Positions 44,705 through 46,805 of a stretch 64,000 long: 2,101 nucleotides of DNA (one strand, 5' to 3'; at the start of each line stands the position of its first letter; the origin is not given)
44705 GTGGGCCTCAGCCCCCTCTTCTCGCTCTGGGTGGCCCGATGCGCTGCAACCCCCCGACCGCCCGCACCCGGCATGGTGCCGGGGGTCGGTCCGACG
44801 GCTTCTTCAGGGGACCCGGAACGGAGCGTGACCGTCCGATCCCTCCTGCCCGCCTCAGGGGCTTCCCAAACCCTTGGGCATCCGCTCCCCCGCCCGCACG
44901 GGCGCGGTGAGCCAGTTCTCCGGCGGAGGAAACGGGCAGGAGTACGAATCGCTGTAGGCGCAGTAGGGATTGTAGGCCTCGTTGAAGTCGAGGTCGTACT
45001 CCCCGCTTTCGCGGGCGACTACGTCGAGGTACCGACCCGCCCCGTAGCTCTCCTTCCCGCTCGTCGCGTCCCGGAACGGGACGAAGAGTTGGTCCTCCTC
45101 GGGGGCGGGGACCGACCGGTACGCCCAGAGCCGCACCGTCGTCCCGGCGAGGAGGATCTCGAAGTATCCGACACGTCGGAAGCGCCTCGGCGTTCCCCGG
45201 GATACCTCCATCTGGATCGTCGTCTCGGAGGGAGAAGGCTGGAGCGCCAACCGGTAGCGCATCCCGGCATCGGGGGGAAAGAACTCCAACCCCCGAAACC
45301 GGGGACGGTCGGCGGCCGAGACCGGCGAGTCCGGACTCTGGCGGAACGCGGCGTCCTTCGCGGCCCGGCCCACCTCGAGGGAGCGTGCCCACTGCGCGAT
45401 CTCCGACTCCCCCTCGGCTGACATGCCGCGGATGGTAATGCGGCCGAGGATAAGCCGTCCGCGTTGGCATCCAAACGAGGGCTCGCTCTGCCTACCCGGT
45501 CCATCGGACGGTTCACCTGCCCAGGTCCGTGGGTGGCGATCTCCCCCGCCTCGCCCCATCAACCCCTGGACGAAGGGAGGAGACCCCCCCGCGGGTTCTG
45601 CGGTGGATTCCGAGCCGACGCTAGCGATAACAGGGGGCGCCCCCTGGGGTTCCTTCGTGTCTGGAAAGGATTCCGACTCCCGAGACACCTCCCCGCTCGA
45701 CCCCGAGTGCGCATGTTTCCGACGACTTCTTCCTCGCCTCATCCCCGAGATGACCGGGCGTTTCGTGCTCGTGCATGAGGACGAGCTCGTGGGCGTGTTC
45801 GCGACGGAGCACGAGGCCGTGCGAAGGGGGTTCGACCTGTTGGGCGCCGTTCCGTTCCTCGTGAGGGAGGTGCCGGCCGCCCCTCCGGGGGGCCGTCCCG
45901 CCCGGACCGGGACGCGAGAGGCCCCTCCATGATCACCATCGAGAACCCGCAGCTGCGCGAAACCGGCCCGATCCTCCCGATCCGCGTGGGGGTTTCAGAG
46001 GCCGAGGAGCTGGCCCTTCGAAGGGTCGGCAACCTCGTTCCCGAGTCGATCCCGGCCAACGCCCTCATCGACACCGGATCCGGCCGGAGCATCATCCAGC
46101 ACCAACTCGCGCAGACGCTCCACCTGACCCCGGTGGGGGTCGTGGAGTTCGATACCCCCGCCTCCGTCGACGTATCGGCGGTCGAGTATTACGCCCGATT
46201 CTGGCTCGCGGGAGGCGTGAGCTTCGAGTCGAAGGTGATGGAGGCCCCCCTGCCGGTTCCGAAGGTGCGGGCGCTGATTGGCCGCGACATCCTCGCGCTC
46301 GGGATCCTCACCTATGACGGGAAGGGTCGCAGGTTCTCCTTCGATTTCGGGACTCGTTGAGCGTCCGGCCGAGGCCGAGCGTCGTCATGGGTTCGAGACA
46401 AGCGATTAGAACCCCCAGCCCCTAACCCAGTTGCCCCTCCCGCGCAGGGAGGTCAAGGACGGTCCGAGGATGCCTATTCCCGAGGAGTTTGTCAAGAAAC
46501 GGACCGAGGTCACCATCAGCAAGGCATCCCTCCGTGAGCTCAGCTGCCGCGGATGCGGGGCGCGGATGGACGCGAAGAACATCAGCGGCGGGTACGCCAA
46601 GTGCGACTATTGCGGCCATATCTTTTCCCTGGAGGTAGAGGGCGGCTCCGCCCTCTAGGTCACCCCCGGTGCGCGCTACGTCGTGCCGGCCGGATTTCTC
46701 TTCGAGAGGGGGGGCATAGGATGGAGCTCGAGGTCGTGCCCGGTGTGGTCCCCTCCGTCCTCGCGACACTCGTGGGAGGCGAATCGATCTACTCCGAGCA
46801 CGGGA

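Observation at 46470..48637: Zinc-ribbon gene followed by three tandem, translationally coupled AIM24/TIGR00266 paralogs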

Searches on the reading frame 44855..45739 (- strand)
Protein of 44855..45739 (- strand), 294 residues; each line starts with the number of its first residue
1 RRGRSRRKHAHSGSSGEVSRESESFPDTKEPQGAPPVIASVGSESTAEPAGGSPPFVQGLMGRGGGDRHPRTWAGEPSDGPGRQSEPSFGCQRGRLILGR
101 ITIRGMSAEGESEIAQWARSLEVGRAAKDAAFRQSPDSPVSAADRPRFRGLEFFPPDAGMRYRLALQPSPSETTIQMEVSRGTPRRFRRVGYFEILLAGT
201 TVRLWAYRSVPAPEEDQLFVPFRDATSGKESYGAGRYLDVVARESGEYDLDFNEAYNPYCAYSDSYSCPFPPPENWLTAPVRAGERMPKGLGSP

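Call 79: search_protein_families(library=pfam, proteins=[window:44855-45739:-], max_evalue=0.00001)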
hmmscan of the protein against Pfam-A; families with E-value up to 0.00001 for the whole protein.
window:44855-45739:- (294 aa): 1 family
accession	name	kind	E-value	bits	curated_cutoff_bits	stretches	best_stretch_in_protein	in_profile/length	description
PF07920.16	DUF1684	-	1.8e-43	148.6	25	1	147-286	2-139/139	Protein of unknown function (DUF1684)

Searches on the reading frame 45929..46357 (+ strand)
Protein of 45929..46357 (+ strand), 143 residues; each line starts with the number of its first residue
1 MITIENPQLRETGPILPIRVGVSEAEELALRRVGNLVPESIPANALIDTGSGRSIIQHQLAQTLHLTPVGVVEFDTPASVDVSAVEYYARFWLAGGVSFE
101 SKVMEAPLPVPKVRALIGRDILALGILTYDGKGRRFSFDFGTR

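Call 5: search_protein_families(library=pfam, proteins=[window:45929-46357:+], max_evalue=1)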
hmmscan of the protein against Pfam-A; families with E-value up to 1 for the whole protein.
window:45929-46357:+ (143 aa): 4 families
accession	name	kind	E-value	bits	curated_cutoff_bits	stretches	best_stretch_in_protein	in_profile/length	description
PF13650.11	Asp_protease_2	-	0.00025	22.1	24.3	1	42-99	9-68/90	Aspartyl protease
PF13975.11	gag-asp_proteas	-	0.003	18.6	28.2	1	42-70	9-37/92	gag-polyprotein putative aspartyl protease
PF00077.25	RVP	-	0.0066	17.2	20.7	1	13-122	4-93/101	Retroviral aspartyl protease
PF08284.16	RVP_2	-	0.11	12.7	20.3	1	33-67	23-57/136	Retroviral aspartyl protease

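Call 6: search_protein_families(library=ncbifam, proteins=[window:45929-46357:+], max_evalue=1)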
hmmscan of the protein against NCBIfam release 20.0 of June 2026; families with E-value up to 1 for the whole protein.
window:45929-46357:+ (143 aa): 0 families

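Call 10: search_protein_families(library=padloc, proteins=[window:45929-46357:+], max_evalue=1)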
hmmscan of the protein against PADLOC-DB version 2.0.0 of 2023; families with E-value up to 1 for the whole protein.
window:45929-46357:+ (143 aa): 1 family
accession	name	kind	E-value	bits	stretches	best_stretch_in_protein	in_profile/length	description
PDLC04405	PDC-M08B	-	0.016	13.3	1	43-68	26-51/127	-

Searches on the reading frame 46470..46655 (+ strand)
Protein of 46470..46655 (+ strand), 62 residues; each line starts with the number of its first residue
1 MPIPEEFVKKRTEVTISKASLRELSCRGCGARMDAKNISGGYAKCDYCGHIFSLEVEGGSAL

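Call 5: search_protein_families(library=pfam, proteins=[window:46470-46655:+], max_evalue=1)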
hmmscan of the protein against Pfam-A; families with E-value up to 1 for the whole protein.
window:46470-46655:+ (62 aa): 12 families
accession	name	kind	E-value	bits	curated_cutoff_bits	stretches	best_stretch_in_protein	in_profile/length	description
PF02748.20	PyrI_C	-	0.0054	17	23.4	1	42-54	33-45/48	Aspartate carbamoyltransferase regulatory chain, metal binding domain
PF01155.25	HypA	-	0.014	15.9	28.9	1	12-60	60-103/112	Hydrogenase/urease nickel incorporation, metallochaperone, hypA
PF13717.11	Zn_ribbon_4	-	0.02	15.2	30.3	1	40-52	23-35/36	zinc-ribbon domain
PF13248.11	Zn_ribbon_3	-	0.022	14.7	27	1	43-51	3-11/26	zinc-ribbon domain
PF05129.18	Zn_ribbon_Elf1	-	0.028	14.9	29.8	0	39-57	43-61/79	Transcription elongation factor Elf1 like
PF09723.15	Zn_ribbon_8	-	0.065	13.7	34.4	0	44-55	7-18/41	Zinc ribbon domain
PF23455.1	DUF7129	-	0.076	13.2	30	1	26-49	14-34/45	Domain of unknown function (DUF7129)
PF13719.11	Zn_ribbon_5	-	0.077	13.2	29.3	1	25-53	4-36/37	zinc-ribbon domain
PF14255.11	Cys_rich_CPXG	-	0.13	12.7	25.2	1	44-57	2-15/52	Cysteine-rich CPXCG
PF23783.1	Zn_ribbon_TiaS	-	0.13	12.5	27.3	1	26-50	4-27/41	TiaS C-terminal zinc ribbon domain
PF10571.15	UPF0547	-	0.19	12.3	29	1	44-53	16-25/26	Uncharacterised protein family UPF0547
PF02892.21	zf-BED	-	0.38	11.3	20.6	0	40-54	14-28/44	BED zinc finger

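Call 6: search_protein_families(library=ncbifam, proteins=[window:46470-46655:+], max_evalue=1)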
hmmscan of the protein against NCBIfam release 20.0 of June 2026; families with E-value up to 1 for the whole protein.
window:46470-46655:+ (62 aa): 7 families
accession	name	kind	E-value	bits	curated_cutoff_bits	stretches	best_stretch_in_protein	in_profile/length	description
TIGR04165.1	methano_modCys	hypoth_equivalog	0.0073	16.5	60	1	41-53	35-47/50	TIGR04165 family Cys-rich peptide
NF001839.0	PRK00564.1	equivalog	0.01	16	112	1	7-49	56-95/117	hydrogenase/urease nickel incorporation protein HypA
NF003058.0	PRK03976.1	equivalog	0.016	15.1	87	1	10-53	23-65/91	50S ribosomal protein L37ae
NF047912.1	ECs_2282_CxxC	subfamily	0.13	12.2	37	0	23-53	2-38/60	ECs_2282 family putative zinc-binding protein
TIGR03655.1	anti_R_Lar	subfamily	0.15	12.4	39.6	1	16-37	21-42/55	Lar family restriction alleviation protein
NF001607.0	PRK00398.1-4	equivalog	0.24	11.1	89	0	12-33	17-38/53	DNA-directed RNA polymerase subunit P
NF001606.0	PRK00398.1-3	equivalog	0.74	9.7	72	0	43-50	20-27/44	DNA-directed RNA polymerase subunit P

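Call 10: search_protein_families(library=padloc, proteins=[window:46470-46655:+], max_evalue=1)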
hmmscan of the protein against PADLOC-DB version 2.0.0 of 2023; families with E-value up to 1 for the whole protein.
window:46470-46655:+ (62 aa): 1 family
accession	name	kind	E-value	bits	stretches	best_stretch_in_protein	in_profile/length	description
PDLC01691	Cas12f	-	0.038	11.9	1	13-52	278-315/332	CAS-V-F; effector__SPE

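Call 20: find_homologous_proteins(query=window:46470-46655:+, max_evalue=0.01)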
Query window:46470-46655:+ (62 aa): 55 proteins with E <= 0.01 among 55 candidates.
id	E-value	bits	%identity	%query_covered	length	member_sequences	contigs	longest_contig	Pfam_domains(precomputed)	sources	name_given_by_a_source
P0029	2.7e-31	123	93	98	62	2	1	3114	-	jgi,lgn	jgi:hypothetical protein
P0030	5.9e-31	122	90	98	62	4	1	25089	-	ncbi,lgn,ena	-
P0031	9.4e-29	115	82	98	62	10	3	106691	-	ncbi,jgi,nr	ncbi:MAG: hypothetical protein L3K04_07805 [Thermoplasmata archaeon]|jgi:hypothetical protein|nr:hyp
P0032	2.7e-26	108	79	100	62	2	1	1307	-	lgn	-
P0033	2.7e-25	105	78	97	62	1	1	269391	-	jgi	jgi:uncharacterized Zn-finger protein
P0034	4.9e-25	104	73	100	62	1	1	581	-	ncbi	-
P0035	5.5e-25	104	79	94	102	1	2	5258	-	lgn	-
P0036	3.2e-24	101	74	94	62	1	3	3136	-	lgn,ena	-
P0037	4.6e-24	101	76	94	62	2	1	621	-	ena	-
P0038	5.3e-24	101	74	98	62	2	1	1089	-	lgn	-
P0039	6.2e-24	100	74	98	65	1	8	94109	-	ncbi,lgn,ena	-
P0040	1.1e-23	100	76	94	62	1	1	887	-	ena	-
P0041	1.4e-23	99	75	90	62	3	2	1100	-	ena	-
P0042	3.8e-23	98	72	97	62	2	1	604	-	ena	-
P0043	4.4e-23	98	73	97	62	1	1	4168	-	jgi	jgi:transcription elongation factor Elf1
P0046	8.2e-23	97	75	90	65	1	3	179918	-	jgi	jgi:DNA-directed RNA polymerase subunit RPC12/RpoP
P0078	3.1e-18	82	64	95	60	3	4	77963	-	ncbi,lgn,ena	-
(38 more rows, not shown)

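Call 24: find_encoding_contigs(protein=P0046, flank=5000, max_places=2)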
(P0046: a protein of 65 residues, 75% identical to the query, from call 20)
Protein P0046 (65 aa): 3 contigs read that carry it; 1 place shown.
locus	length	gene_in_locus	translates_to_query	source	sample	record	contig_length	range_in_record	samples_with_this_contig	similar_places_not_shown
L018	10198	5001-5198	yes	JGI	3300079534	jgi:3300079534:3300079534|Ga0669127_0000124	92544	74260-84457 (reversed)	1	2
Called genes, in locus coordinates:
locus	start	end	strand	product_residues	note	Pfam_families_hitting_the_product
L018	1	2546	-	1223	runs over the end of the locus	PF04563:RNA_pol_Rpb2_1, PF04561:RNA_pol_Rpb2_2, PF04565:RNA_pol_Rpb2_3, PF04566:RNA_pol_Rpb2_4, PF04567:RNA_pol_Rpb2_5, PF00562:RNA_pol_Rpb2_6, PF04560:RNA_pol_Rpb2_7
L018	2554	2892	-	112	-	PF01191:RNA_pol_Rpb5_C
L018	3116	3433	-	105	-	PF03685:UPF0147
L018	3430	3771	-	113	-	PF01037:AsnC_trans_reg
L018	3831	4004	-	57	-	-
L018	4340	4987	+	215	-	PF01987:AIM24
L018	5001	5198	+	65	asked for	-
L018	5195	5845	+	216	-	PF01987:AIM24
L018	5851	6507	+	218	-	PF01987:AIM24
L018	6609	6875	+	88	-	PF02700:PurS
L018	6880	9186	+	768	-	PF18072:FGAR-AT_linker, PF00586:AIRS, PF02769:AIRS_C, PF00586:AIRS, PF02769:AIRS_C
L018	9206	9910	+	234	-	PF01902:Diphthami_syn_2_N, PF28410:Diphthami_syn_2_C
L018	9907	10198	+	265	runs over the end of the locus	PF13578:Methyltransf_24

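Call 25: find_encoding_contigs(protein=P0078, flank=5000, max_places=2)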
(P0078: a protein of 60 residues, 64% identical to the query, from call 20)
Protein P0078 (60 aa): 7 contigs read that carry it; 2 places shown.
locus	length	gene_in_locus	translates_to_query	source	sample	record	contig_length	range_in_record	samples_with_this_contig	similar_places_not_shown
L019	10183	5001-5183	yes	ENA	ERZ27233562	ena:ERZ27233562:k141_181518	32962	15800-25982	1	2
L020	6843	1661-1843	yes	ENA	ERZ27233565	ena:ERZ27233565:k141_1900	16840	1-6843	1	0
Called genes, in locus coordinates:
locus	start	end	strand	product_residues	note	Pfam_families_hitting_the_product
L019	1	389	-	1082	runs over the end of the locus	PF01436:NHL (faint), PF25174:Beta-prop_THOC3 (faint)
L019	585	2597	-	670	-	PF10282:Lactonase (faint), PF01436:NHL (faint), PF25174:Beta-prop_THOC3 (faint), PF23381:Beta-prop_IFT122_1st (faint)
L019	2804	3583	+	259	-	PF08003:Methyltransf_9, PF13489:Methyltransf_23, PF13847:Methyltransf_31 (weak), PF08241:Methyltransf_11, PF08242:Methyltransf_12 (weak), PF13649:Methyltransf_25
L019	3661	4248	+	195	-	-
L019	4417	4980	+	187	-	PF01987:AIM24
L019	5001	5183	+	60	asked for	-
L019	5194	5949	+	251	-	PF01987:AIM24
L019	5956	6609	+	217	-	PF01987:AIM24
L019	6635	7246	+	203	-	-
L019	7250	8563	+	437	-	-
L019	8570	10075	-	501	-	PF03853:YjeF_N, PF01256:Carb_kinase, PF08543:Phos_pyr_kin (weak)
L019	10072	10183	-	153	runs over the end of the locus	PF01176:eIF-1a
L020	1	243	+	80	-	?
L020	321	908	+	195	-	-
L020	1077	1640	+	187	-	PF01987:AIM24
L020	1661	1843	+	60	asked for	-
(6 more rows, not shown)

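Call 26: find_encoding_contigs(protein=P0039, flank=5000, max_places=2)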
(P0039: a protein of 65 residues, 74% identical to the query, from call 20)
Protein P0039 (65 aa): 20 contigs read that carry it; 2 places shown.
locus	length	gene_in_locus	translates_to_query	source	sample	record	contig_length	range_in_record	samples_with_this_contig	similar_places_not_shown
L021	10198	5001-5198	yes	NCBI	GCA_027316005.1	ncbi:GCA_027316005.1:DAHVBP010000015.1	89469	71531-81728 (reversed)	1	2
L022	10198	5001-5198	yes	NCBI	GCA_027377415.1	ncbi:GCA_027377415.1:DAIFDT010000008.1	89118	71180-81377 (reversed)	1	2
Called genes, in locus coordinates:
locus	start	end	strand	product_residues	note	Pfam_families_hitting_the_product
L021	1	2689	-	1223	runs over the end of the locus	PF04563:RNA_pol_Rpb2_1, PF04561:RNA_pol_Rpb2_2, PF04565:RNA_pol_Rpb2_3, PF04566:RNA_pol_Rpb2_4, PF04567:RNA_pol_Rpb2_5 (weak), PF00562:RNA_pol_Rpb2_6, PF04560:RNA_pol_Rpb2_7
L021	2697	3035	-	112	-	PF01191:RNA_pol_Rpb5_C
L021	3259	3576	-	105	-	PF03685:UPF0147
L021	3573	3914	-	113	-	PF01037:AsnC_trans_reg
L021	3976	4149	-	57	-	-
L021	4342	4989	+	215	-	PF01987:AIM24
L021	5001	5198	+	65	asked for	-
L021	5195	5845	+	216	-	PF01987:AIM24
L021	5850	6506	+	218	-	PF01987:AIM24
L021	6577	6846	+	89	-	PF02700:PurS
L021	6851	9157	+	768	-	PF18072:FGAR-AT_linker, PF00586:AIRS, PF02769:AIRS_C, PF00586:AIRS, PF02769:AIRS_C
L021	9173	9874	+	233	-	PF01902:Diphthami_syn_2_N, PF28410:Diphthami_syn_2_C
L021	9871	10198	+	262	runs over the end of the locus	PF13578:Methyltransf_24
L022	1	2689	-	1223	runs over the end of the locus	PF04563:RNA_pol_Rpb2_1, PF04561:RNA_pol_Rpb2_2, PF04565:RNA_pol_Rpb2_3, PF04566:RNA_pol_Rpb2_4, PF04567:RNA_pol_Rpb2_5 (weak), PF00562:RNA_pol_Rpb2_6, PF04560:RNA_pol_Rpb2_7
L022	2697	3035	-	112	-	PF01191:RNA_pol_Rpb5_C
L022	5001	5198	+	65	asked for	-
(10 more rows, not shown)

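Call 42: find_related_loci(query=A2, collection=metagenome_contigs, flank=5000)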
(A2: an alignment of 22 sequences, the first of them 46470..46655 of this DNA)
Query A2 (62 aa) in metagenome_contigs; peptide patterns used: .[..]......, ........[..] (x = any residue, [..] = any of these).
120 stretches matched a pattern; 16 encode a relative of the query (tblastn E <= 1e-3); 16 distinct loci.
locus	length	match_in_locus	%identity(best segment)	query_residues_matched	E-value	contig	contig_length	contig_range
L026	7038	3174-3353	90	1-60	3e-35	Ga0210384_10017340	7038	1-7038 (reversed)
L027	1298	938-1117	73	1-60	2e-31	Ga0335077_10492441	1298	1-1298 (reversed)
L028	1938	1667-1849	69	1-61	5e-29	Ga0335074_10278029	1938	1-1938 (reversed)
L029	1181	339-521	67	1-61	7e-29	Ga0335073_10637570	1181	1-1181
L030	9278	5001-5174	71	1-58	2e-27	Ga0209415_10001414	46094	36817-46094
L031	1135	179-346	71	3-58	2e-27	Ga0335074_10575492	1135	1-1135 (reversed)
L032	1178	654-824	68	1-57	4e-27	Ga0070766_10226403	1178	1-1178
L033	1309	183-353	70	1-57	4e-27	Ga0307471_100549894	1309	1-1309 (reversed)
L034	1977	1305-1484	67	1-60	7e-26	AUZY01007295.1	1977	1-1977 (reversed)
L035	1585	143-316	69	1-58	8e-26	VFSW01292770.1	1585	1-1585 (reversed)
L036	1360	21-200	65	1-60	8e-26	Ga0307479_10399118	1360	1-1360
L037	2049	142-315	67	1-58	1e-25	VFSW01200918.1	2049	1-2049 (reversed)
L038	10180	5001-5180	63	1-60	7e-25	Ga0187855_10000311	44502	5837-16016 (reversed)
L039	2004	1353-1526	64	1-58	1e-24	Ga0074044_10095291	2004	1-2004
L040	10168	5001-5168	66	1-56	7e-23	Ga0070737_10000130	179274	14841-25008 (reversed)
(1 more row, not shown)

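Call 67: search_protein_representatives(alignment_id=A4)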
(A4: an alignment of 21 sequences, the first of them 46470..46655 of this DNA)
Query: 21 sequences, 62 profile positions. Proteins with E-value up to 0.001 (for the whole library): 95; up to 1e-10: 6; up to 1e-30: 1. The best 95 are listed.
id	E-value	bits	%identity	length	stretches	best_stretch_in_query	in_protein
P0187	8.4e-31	122.0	-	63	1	1-59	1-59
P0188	3.6e-28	113.5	-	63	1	1-59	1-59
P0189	9.0e-23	96.2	-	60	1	1-57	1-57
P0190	3.8e-13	65.4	-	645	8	21-58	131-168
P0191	4.7e-13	65.1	-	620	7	21-60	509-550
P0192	8.1e-12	61.2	-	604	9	1-15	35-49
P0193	4.6e-09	52.3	-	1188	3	22-59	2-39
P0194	1.9e-08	50.3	-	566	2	25-57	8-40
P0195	5.5e-08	48.9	-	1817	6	22-58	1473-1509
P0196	1.1e-07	47.9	-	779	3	16-56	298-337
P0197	3.2e-07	46.4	-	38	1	1-34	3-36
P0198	4.2e-07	46.0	-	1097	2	21-56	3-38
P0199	4.6e-07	45.9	-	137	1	20-56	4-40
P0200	1.7e-06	44.1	-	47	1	23-60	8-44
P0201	1.9e-06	44.0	-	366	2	20-57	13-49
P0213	6.1e-05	39.1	-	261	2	23-56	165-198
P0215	7.1e-05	38.9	-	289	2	25-55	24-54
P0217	7.8e-05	38.8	-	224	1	21-51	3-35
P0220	1.0e-04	38.4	-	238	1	21-55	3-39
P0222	1.0e-04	38.4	-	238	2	23-57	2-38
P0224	1.4e-04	37.9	-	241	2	23-59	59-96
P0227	1.6e-04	37.8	-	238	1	21-53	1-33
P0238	2.6e-04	37.1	-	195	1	20-56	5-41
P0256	4.8e-04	36.2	-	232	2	20-52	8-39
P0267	6.6e-04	35.8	-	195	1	21-56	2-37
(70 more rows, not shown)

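Call 68: search_protein_families(library=pfam, proteins=[P0220, P0222, P0227, P0217, P0256, P0224, P0215, P0213, P0238, P0267], max_evalue=0.001)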
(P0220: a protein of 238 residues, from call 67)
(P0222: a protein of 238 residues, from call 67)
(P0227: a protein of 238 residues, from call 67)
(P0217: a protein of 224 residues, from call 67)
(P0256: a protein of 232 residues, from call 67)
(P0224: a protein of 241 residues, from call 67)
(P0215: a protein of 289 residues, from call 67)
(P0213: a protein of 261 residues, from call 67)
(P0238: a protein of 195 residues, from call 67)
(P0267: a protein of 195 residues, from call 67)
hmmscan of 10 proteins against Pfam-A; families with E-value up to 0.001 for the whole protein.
P0220 (238 aa): 0 families

P0222 (238 aa): 0 families

P0227 (238 aa): 1 family
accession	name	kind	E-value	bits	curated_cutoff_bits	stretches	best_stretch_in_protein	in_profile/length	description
PF06439.18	3keto-disac_hyd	-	3.1e-06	27.8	26.8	1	80-210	34-159/187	3-keto-disaccharide hydrolase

P0217 (224 aa): 0 families

P0256 (232 aa): 10 families
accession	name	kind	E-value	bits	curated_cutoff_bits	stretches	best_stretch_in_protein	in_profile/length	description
PF24460.1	DUF7575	-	7.7e-06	25.6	28.5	0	117-130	4-17/28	Domain of unknown function (DUF7575)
PF13248.11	Zn_ribbon_3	-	9.7e-06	25.3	27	0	117-144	3-26/26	zinc-ribbon domain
PF08271.17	Zn_Ribbon_TF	-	4.7e-05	23.3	29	0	13-45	2-35/43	TFIIB zinc-binding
PF01155.25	HypA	-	0.00011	22.6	28.9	0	112-143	66-95/112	Hydrogenase/urease nickel incorporation, metallochaperone, hypA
PF12773.13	DZR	-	0.00016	22.2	27.3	0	118-143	14-33/45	Double zinc ribbon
PF00130.28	C1_1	-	0.00041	20.6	26.5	0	13-36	13-35/53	Phorbol esters/diacylglycerol binding domain (C1 domain)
PF22289.1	DmmA-like_C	-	0.00059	20.2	27.4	1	118-143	3-27/44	Dimethylamine monooxygenase subunit DmmA-like, C-terminal domain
PF07282.18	Cas12f1-like_TNB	-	0.0007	20.2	26.3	0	112-142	24-48/60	Cas12f1-like, TNB domain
PF03966.22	Trm112p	-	0.00071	19.9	22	0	12-37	8-33/40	Trm112p-like protein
PF25206.1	DUF7836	-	0.00076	19.7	26.7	1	111-142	2-38/59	Domain of unknown function (DUF7836)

P0224 (241 aa): 3 families
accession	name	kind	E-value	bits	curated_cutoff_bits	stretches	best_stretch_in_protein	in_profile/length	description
PF21344.3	Zn_ribbon_LysW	-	6.9e-05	22.8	27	0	61-87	2-29/46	Alpha-aminoadipate carrier protein LysW-like, globular domain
PF05129.18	Zn_ribbon_Elf1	-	0.00014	22.4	29.8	0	46-94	9-61/79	Transcription elongation factor Elf1 like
PF02892.21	zf-BED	-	0.00068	20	20.6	0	13-42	6-35/44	BED zinc finger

P0215 (289 aa): 0 families

P0213 (261 aa): 0 families

P0238 (195 aa): 1 family
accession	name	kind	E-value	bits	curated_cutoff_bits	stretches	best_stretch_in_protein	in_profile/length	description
PF22732.2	MSL3_chromo-like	-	0.00031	21.2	28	1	144-171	37-64/78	MSL3 chromodomain-like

P0267 (195 aa): 0 families

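Call 69: predict_structure(alignment_id=A4)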
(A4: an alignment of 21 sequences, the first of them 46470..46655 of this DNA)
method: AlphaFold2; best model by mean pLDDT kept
length: 62 residues; sequences in the alignment: 21
mean_pLDDT: 67.0   pTM: 0.39
mean pLDDT of the five models: 67.0, 65.3, 63.3, 61.0, 59.4
residues with pLDDT >= 90: 0; 70-90: 31; 50-70: 22; < 50: 9
segments of 3 or more residues with pLDDT < 50: 18-21, 59-62
pLDDT, mean of each block of 10 residues (from residue 1): 57 52 71 78 84 65 43
secondary structure, 60 per line:
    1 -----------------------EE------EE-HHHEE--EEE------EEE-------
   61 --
elements in order: E42-44 E51-53

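Call 77: find_related_loci(query=A4, collection=viral_contigs, flank=5000)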
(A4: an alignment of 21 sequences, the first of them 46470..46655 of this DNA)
Query A4 (62 aa) in viral_contigs; peptide patterns used: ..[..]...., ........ (x = any residue, [..] = any of these).
46 stretches matched a pattern, but none encodes a relative of the query by tblastn (E <= 1e-3).
